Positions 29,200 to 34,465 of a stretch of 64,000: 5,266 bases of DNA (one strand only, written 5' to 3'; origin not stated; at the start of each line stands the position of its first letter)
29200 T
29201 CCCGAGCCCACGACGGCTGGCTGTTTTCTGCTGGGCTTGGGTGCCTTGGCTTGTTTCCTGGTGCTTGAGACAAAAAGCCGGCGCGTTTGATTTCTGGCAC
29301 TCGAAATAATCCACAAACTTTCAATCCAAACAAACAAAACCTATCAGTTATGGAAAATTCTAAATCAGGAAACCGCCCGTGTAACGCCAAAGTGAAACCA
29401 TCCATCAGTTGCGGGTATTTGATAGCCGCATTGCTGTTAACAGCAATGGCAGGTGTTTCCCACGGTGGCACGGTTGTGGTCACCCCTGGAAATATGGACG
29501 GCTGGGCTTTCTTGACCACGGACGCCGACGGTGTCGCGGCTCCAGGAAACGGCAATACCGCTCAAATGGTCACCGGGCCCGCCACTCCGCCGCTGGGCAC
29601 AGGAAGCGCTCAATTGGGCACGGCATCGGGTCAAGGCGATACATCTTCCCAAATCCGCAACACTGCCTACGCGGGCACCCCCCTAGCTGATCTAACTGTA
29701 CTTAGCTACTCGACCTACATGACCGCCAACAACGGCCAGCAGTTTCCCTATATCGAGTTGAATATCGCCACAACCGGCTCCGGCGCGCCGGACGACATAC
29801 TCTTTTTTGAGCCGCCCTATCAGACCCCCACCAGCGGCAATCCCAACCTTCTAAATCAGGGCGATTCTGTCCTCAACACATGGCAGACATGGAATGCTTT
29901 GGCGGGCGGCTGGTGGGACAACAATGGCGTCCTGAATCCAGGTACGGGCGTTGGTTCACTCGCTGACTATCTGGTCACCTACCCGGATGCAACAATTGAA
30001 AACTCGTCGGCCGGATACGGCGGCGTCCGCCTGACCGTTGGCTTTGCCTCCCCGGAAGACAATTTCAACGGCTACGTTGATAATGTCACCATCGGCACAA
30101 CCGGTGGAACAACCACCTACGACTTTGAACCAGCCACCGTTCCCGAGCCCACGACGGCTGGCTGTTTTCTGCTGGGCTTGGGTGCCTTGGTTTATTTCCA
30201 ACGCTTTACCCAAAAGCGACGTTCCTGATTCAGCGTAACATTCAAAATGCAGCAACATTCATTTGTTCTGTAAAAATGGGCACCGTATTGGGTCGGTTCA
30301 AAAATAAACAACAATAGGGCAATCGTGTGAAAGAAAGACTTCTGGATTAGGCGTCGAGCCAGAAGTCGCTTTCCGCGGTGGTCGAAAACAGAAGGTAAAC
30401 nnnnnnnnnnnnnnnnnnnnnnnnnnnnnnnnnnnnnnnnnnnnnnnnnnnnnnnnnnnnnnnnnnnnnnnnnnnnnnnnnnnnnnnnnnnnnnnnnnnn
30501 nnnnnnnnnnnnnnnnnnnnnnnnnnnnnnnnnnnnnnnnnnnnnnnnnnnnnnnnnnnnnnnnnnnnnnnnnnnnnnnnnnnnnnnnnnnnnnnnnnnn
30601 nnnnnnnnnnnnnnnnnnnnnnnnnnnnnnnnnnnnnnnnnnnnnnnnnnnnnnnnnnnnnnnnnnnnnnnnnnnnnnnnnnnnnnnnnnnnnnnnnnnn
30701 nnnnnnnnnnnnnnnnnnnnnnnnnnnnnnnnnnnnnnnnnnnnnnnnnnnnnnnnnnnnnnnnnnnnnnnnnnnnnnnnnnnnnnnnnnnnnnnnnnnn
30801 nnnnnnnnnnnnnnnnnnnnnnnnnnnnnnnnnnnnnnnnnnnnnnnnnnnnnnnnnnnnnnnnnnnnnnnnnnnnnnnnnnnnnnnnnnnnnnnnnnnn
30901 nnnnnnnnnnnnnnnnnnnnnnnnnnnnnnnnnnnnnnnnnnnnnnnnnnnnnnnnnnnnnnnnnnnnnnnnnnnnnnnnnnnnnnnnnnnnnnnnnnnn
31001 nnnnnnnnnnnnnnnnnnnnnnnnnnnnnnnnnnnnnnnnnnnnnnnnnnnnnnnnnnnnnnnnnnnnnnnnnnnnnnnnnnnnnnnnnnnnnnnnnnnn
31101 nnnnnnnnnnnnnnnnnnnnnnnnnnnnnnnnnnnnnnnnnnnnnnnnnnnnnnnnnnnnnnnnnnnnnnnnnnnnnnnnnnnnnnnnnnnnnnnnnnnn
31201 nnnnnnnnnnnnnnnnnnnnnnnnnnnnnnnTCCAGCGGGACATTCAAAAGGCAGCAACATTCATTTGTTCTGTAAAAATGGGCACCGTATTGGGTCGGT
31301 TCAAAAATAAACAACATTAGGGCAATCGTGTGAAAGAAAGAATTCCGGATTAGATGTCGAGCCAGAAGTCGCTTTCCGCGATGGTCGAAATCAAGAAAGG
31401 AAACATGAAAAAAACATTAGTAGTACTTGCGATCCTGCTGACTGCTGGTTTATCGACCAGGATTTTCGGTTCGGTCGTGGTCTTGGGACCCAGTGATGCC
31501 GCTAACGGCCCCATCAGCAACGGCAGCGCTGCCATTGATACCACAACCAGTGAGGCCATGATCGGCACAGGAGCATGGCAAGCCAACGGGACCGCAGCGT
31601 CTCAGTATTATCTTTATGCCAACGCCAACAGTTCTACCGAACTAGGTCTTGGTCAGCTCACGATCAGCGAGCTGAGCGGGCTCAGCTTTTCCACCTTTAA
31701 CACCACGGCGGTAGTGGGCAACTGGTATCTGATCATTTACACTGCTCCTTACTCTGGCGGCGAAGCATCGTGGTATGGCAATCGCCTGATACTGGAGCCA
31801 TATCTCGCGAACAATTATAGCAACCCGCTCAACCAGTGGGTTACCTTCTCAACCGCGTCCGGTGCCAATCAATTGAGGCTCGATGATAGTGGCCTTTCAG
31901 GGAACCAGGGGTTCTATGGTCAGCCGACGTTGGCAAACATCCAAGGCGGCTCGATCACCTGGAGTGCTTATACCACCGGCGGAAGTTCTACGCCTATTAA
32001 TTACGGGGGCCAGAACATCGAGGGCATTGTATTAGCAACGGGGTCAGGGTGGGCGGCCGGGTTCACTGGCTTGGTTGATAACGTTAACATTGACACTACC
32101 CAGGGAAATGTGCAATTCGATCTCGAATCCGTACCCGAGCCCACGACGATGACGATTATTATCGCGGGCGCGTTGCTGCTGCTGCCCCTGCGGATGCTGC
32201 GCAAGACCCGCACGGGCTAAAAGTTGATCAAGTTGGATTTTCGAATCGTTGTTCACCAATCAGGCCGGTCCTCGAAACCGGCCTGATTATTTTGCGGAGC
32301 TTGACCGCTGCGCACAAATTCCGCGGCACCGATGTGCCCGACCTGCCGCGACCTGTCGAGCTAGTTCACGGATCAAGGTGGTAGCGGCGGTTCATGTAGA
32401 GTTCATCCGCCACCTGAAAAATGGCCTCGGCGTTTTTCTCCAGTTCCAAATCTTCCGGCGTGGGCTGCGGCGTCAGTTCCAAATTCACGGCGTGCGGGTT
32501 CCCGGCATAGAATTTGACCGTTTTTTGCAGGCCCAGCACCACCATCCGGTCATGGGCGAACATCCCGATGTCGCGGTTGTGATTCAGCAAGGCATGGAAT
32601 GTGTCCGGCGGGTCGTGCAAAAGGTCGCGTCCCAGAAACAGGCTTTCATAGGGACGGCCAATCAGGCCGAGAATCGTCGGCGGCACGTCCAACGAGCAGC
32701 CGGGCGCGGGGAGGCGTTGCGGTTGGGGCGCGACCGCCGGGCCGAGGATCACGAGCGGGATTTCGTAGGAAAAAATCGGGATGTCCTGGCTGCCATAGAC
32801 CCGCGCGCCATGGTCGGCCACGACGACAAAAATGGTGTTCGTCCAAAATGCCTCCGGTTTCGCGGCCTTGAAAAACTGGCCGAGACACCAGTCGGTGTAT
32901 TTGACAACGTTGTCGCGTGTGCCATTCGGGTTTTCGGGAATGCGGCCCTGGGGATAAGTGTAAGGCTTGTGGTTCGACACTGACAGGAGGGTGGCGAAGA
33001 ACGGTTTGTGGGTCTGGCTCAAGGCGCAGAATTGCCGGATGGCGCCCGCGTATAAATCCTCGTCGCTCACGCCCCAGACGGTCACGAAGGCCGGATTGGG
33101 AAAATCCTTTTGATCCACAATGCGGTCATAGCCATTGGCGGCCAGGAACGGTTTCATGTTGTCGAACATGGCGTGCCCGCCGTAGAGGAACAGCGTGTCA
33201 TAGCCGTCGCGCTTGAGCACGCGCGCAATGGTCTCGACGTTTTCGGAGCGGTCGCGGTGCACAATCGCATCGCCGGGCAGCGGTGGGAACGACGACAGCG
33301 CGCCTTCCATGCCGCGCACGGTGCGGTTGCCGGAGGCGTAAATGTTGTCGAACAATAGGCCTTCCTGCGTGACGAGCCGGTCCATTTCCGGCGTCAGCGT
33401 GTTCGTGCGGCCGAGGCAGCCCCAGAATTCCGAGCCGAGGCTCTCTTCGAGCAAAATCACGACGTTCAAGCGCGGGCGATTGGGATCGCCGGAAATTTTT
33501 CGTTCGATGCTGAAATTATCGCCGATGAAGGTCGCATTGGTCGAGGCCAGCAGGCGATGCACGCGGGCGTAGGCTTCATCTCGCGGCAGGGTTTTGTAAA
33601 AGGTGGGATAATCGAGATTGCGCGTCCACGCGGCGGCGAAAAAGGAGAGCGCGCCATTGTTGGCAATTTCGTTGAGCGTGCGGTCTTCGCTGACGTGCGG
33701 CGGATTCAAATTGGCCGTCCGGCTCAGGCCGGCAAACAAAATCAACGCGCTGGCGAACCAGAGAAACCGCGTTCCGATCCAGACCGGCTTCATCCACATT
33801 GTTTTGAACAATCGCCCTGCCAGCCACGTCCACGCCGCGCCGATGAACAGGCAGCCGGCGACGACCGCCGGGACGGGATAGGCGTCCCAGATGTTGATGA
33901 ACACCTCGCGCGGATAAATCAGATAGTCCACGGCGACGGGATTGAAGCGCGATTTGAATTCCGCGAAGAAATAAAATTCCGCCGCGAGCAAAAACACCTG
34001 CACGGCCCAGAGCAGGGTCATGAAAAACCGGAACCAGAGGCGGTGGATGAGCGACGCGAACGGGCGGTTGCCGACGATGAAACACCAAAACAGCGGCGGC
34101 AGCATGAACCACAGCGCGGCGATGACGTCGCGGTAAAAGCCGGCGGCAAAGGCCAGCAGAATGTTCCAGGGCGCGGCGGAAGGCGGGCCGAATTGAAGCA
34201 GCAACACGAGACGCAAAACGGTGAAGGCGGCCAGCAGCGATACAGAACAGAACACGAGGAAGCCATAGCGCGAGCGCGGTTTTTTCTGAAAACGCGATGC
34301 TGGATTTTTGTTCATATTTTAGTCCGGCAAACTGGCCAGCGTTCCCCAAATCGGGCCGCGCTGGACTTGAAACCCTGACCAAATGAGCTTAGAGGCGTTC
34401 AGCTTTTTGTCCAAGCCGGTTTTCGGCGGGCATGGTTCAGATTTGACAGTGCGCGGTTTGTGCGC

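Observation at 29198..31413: PEP-CTERM genes share a near-identical anchor+leader module while their ectodomains are unrelated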

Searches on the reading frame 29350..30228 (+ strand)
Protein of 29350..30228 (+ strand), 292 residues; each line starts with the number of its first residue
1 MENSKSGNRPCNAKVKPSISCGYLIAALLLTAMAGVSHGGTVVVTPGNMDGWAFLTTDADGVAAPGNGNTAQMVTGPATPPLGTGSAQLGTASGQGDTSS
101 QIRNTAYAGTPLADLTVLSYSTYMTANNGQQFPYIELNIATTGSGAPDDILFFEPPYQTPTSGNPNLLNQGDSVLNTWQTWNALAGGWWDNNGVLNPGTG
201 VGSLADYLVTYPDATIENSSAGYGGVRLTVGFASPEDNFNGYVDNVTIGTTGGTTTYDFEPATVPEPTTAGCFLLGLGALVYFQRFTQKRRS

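Call 13: search_protein_families(library=pfam, proteins=[window:29350-30228:+], max_evalue=1)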
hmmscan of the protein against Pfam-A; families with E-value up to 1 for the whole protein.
window:29350-30228:+ (292 aa): 1 family
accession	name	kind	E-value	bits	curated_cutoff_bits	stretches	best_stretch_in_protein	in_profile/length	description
PF07589.16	PEP-CTERM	-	0.00082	19.8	20.7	1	263-283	1-20/24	PEP-CTERM motif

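Call 48: search_protein_families(library=ncbifam, proteins=[window:29350-30228:+], max_evalue=0.01)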
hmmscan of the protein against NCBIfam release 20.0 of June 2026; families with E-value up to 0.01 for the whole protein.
window:29350-30228:+ (292 aa): 1 family
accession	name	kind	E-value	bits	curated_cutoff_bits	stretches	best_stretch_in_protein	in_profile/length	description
NF038126.1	PEP_CTERM_FxDxF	subfamily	0.0024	18.1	50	1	240-282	122-160/165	FxDxF family PEP-CTERM protein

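Call 50: find_homologous_proteins(query=window:29350-30228:+, max_evalue=0.00001)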
Query window:29350-30228:+ (292 aa): 730 proteins with E <= 0.00001 among 7648 candidates; the best 120 are listed.
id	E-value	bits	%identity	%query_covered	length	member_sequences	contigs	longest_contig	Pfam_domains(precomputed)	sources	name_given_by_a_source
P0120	1.0e-191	654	100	100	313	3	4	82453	-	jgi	jgi:hypothetical protein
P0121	4.5e-127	441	76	91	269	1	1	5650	-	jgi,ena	-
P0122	6.6e-117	408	69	96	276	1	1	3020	-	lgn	-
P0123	2.5e-115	403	69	93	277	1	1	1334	PF07589.17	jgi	jgi:hypothetical protein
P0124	4.5e-99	349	71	84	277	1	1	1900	-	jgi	jgi:hypothetical protein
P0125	6.8e-98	346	64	92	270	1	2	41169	-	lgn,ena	-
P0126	1.3e-92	328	60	93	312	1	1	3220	PF07589.17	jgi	jgi:hypothetical protein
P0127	3.0e-90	320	61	90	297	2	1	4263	-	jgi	jgi:PEP-CTERM motif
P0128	4.0e-90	320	60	90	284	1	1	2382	PF07589.17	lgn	-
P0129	2.8e-88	314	59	92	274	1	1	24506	-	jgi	jgi:hypothetical protein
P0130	4.8e-88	313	60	91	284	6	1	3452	PF07589.17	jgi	-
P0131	7.0e-88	313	64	82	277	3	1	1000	-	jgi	jgi:hypothetical protein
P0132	1.1e-86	309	57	93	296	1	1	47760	-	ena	-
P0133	6.2e-86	306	56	92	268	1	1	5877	-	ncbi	-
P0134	1.7e-84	302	62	86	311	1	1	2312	-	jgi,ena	-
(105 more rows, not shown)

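Call 51: find_encoding_contigs(protein=P0121, flank=6000, max_places=2)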
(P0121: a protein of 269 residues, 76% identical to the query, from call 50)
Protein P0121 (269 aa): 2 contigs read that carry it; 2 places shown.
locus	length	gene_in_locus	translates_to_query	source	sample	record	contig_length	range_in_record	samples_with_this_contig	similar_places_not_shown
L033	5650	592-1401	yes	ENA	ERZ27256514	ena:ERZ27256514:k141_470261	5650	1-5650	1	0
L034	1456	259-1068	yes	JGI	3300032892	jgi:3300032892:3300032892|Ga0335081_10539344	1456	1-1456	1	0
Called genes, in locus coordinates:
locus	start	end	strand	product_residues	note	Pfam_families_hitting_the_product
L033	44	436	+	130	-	PF00196:GerE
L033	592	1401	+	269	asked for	-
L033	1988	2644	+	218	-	-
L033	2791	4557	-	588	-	-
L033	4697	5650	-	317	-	?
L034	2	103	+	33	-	?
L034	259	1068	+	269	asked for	-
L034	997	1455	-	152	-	?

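Call 69: predict_structure(alignment_id=A7)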
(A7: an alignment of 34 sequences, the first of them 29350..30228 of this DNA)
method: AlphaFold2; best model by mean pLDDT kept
length: 292 residues; sequences in the alignment: 34
mean_pLDDT: 87.2   pTM: 0.78
mean pLDDT of the five models: 87.2, 86.4, 85.4, 84.7, 84.0
residues with pLDDT >= 90: 189; 70-90: 60; 50-70: 34; < 50: 9
segments of 3 or more residues with pLDDT < 50: 1-4
pLDDT, mean of each block of 10 residues (from residue 1): 48 53 75 61 94 96 92 93 94 95 98 98 91 95 97 72 80 92 94 92 96 97 95 94 97 95 73 85 87 74
secondary structure, 60 per line:
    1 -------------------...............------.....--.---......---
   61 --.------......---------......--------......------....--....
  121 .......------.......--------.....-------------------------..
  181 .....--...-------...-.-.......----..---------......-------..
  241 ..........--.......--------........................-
elements in order: H20-34 E41-45 E52-57 E70-75 E85-90 E99-104 E117-127 E134-140 E149-153 E179-182 E188-190 H204-210 E226-231 E239-250 E253-259 H268-291

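Call 72: fold_search(model_id=the predicted structure, library=pdb)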
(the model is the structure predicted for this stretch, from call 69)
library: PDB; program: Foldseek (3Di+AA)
matches with E <= 10: 767; with E <= 0.001: 1
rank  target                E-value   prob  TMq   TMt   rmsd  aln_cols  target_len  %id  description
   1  6r3m_A                8.8e-04  1.00  0.36  0.54  10.1       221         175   11  Family 11 Carbohydrate-Binding Module from Clostridium thermocellum in complex with beta-1,3-1,4-mixed-linked tetrasac (released 2020-02-05)
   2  5z06_B                1.9e-03  1.00  0.32  0.15   9.2       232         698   11  Crystal structure of beta-1,2-glucanase from Parabacteroides distasonis (released 2018-05-30)
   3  3p6b_A                2.3e-03  0.96  0.27  0.39   9.3       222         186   10  The crystal structure of CelK CBM4 from Clostridium thermocellum (released 2011-08-24)
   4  1v0a                  3.0e-03  1.00  0.37  0.58   8.3       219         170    9  Family 11 Carbohydrate-Binding Module of cellulosomal cellulase Lic26A-Cel5E of Clostridium thermocellum (released 2005-01-12)
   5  1wmx_B                3.0e-03  0.99  0.33  0.46   8.4       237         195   10  Crystal Structure of Family 30 Carbohydrate Binding Module (released 2004-08-03)
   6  2y6j                  3.4e-03  0.97  0.27  0.41   9.0       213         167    9  X-2 engineered mutated CBM4-2 Carbohydrate Binding Module from a Thermostable Rhodothermus marinus Xylanase (released 2012-03-07)
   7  6r31_A                3.6e-03  1.00  0.35  0.54   6.1       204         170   11  Family 11 Carbohydrate-Binding Module from Clostridium thermocellum in complex with beta-1,3-1,4-mixed-linked tetrasac (released 2020-02-05)
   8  3r4u_A                3.6e-03  0.44  0.21  0.16  14.4       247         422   10  Cell entry of botulinum neurotoxin type C is dependent upon interaction with two ganglioside molecules (released 2011-06-08)
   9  4bj0_A                4.2e-03  0.95  0.26  0.39   9.0       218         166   10  Xyloglucan binding module (CBM4-2 X2-L110F) in complex with branched xyloses (released 2014-04-23)
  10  4fvv_A                4.2e-03  0.47  0.21  0.16  13.4       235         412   12  Crystal structure of HCR/D-Sa-GBL1/C (released 2012-10-24)
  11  4isq_B                4.4e-03  0.60  0.23  0.17  14.1       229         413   11  Binding domain of Botulinum neurotoxin DC in complex with human synaptotagmin I (released 2013-08-14)
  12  5v38_B                5.6e-03  0.35  0.21  0.17  13.3       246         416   11  Crystal Structure of The Receptor-binding Domain of Botulinum Neurotoxin Type HA (released 2017-03-22)
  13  3n7m                  5.9e-03  0.15  0.14  0.11  16.6       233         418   11  Crystal structure of W1252A mutant of HCR D/C VPI 5995 (released 2010-09-08)
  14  6yp6                  6.2e-03  0.82  0.28  0.36  10.3       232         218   14  Structural annotation of the conserved carbohydrate esterase vb_24B_21 from Shiga toxin-encoding bacteriophage phi24B (released 2020-09-16)
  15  2zzj                  6.2e-03  0.82  0.28  0.33  13.2       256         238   12  Crystal structure of endo-beta-1,4-glucuronan lyase from fungus Trichoderma reesei (released 2009-05-05)
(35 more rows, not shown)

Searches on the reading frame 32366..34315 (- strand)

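Call 48: search_protein_families(library=ncbifam, proteins=[window:32366-34315:-], max_evalue=0.01)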
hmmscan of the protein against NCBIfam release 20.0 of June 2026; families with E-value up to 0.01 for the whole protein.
window:32366-34315:- (649 aa): 7 families
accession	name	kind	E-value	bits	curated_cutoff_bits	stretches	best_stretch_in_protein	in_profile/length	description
NF009027.0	PRK12363.1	equivalog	1.3e-20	73.7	572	1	281-568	155-458/703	phosphoglycerol transferase I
NF053595.1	LptchSynLtaSGpos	equivalog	6.1e-13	48.2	970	1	283-503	238-466/626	lipoteichoic acid synthase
NF003000.0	PRK03776.1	equivalog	3.5e-09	35.2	574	1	275-504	154-397/763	phosphatidylglycerol--membrane-oligosaccharide glycerophosphotransferase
NF045661.1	HdlasePehA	equivalog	2.3e-05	23.2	900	1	375-566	202-389/506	phosphoric/sulfuric ester hydrolase PehA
TIGR03417.1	chol_sulfatase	equivalog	9.3e-05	21.5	433.45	0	471-554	259-346/500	choline-sulfatase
NF007933.0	PRK10649.1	subfamily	0.00054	18.6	404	0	467-511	429-471/577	phosphoethanolamine transferase CptA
NF010322.0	PRK13759.1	equivalog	0.0068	15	481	0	284-375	8-100/486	arylsulfatase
